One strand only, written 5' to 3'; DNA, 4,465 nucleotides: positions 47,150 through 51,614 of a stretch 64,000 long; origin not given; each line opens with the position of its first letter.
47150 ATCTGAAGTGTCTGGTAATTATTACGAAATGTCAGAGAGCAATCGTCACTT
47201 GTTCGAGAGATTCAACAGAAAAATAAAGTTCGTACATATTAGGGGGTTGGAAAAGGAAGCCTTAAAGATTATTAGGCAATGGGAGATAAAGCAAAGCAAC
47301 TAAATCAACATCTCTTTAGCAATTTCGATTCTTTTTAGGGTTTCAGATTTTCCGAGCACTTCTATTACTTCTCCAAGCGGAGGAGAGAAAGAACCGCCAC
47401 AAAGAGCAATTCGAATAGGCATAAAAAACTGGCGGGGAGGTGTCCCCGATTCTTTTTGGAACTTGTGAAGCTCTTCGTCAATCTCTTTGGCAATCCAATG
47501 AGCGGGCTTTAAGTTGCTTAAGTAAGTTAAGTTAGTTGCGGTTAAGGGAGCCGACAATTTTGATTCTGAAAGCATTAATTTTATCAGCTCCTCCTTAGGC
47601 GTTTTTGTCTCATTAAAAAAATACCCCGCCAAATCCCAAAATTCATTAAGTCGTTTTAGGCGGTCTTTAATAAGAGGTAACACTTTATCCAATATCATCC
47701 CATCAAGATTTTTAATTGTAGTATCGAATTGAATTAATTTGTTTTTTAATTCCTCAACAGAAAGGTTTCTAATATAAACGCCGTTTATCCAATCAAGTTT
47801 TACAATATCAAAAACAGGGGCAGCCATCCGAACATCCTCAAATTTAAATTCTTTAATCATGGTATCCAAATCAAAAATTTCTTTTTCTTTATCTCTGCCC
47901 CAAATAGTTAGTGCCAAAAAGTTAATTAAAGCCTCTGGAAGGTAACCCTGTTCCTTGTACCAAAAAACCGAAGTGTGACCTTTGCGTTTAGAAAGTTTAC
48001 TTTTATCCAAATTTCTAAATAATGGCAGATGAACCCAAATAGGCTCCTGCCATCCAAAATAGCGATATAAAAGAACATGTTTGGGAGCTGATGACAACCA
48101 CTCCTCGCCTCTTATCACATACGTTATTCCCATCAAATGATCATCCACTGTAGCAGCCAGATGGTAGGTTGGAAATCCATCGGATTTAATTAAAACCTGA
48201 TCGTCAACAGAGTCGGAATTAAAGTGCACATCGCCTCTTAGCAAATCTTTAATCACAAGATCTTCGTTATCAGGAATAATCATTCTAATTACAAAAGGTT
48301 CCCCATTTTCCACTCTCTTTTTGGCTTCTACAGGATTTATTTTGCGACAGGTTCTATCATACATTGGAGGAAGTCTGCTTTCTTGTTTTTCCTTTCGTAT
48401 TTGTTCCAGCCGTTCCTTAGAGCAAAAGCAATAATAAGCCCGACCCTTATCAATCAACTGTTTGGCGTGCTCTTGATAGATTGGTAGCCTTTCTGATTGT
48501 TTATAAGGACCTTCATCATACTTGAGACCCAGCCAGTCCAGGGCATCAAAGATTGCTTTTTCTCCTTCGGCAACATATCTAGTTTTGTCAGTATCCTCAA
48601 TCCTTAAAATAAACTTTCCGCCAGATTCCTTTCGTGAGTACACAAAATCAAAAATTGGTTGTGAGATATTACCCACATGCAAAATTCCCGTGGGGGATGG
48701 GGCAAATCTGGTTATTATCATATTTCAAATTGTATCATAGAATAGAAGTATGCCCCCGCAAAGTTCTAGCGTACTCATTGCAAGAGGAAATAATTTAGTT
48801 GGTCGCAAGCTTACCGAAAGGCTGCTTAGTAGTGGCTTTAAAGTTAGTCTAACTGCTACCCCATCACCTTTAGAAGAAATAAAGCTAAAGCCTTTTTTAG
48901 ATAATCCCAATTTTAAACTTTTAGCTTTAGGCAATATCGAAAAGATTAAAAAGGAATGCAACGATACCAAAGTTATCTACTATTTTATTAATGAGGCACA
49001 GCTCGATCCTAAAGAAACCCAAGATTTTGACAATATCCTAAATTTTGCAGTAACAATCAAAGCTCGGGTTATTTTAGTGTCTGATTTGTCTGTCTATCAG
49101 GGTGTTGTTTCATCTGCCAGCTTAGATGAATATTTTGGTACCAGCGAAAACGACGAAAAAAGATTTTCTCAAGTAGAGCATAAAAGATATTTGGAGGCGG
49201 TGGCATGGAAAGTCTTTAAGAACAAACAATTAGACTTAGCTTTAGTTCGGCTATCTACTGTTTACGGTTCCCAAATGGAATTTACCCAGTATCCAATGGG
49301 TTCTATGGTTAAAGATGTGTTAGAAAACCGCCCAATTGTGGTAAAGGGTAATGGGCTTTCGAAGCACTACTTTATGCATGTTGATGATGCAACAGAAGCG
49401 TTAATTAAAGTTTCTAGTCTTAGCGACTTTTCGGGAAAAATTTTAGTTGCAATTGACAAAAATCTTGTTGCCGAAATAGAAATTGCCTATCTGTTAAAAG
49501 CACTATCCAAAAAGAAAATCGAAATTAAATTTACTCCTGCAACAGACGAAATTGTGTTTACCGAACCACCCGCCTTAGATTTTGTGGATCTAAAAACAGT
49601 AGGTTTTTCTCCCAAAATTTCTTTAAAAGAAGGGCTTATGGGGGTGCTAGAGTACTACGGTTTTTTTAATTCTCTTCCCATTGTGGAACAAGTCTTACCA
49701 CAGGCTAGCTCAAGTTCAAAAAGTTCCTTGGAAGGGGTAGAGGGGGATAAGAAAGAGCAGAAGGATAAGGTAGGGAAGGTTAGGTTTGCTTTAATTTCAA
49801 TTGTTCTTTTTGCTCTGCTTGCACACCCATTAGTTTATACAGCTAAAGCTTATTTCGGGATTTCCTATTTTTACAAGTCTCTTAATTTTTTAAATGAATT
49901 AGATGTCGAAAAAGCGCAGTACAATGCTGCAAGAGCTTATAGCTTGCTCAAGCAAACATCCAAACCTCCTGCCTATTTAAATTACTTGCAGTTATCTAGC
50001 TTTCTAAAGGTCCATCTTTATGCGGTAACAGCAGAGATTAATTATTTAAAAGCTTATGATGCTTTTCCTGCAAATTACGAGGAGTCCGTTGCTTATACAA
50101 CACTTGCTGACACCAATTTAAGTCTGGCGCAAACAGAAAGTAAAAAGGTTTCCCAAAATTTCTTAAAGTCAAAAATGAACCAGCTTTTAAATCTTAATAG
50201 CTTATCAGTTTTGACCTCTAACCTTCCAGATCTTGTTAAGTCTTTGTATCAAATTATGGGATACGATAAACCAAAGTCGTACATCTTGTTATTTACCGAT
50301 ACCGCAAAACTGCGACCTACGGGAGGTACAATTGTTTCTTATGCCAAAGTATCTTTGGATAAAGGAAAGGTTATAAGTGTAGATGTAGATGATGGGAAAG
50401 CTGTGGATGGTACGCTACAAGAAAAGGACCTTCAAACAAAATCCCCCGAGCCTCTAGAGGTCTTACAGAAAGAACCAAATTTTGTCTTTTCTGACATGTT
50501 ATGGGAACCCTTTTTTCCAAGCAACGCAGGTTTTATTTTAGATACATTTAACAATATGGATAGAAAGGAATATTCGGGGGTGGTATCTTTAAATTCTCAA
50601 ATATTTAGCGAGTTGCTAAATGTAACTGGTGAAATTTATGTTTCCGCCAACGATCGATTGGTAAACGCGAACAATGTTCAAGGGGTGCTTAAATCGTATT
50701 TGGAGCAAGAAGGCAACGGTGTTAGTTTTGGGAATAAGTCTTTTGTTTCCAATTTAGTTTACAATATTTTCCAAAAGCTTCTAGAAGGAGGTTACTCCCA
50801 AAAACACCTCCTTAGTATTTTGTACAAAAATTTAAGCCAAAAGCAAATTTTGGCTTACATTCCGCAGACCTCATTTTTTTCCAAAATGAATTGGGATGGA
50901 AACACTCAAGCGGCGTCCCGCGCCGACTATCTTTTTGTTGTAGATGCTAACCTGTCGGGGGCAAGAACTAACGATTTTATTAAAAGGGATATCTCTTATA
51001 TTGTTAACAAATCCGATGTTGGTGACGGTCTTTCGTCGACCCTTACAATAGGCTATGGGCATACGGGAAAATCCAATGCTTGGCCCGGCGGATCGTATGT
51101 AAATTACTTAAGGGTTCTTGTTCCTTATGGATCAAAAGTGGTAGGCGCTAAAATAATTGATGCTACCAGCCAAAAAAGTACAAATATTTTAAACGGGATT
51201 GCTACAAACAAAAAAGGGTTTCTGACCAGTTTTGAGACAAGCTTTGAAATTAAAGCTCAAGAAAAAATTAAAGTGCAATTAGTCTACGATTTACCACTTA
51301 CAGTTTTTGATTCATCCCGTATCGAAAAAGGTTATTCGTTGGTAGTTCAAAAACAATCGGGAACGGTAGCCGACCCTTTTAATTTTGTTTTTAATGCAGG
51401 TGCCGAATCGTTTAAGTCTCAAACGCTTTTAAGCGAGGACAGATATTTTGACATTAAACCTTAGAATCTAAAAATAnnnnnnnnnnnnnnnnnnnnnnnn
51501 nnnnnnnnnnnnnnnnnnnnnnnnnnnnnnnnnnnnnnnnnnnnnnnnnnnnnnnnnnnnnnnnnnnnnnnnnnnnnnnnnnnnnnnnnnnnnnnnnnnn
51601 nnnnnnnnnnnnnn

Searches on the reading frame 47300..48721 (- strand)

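Call 9: search_protein_families(library=pfam, proteins=[window:47300-48721:-], max_evalue=0.001)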
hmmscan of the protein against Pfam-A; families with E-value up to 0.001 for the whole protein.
window:47300-48721:- (473 aa): 2 families
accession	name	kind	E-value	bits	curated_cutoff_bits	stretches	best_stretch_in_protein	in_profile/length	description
PF00749.27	tRNA-synt_1c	-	1.4e-101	340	23.4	1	2-311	2-314/314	tRNA synthetases class I (E and Q), catalytic domain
PF19269.4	Anticodon_2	-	2.6e-25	89.9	23.6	1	332-468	9-140/141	Anticodon binding domain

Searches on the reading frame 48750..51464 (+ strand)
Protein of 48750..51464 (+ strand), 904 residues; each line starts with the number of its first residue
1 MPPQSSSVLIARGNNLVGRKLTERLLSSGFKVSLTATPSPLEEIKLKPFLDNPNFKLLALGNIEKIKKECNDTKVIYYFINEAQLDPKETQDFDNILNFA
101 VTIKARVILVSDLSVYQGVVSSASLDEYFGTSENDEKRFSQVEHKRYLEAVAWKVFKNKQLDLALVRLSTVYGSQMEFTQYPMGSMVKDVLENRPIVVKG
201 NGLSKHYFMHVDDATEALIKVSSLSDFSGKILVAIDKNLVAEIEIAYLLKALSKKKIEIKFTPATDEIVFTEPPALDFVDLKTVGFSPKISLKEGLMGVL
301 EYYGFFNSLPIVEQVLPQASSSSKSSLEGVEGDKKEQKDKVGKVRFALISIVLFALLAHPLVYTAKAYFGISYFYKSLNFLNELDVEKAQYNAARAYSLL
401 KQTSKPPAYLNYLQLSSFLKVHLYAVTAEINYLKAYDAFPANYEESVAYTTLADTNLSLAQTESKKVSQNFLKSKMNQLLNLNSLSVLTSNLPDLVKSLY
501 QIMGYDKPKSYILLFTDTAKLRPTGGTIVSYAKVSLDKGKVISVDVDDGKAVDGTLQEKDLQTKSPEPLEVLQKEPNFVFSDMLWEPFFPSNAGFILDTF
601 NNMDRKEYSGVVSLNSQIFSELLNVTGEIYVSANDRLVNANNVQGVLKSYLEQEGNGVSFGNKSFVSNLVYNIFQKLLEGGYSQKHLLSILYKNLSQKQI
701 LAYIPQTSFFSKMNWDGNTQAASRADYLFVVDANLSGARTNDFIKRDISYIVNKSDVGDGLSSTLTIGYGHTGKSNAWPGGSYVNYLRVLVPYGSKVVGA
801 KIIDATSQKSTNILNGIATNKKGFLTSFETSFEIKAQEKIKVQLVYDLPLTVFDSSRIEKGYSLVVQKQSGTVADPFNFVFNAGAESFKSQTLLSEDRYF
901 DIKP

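Call 9: search_protein_families(library=pfam, proteins=[window:48750-51464:+], max_evalue=0.001)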
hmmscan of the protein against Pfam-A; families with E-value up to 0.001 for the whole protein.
window:48750-51464:+ (904 aa): 2 families
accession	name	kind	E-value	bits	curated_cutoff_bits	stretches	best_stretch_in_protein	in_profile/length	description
PF13196.11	DUF4012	-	7.8e-20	72.3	28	1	506-647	1-140/144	Protein of unknown function (DUF4012)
PF01370.27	Epimerase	-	1e-09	38.6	20.9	1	14-222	7-225/240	NAD dependent epimerase/dehydratase family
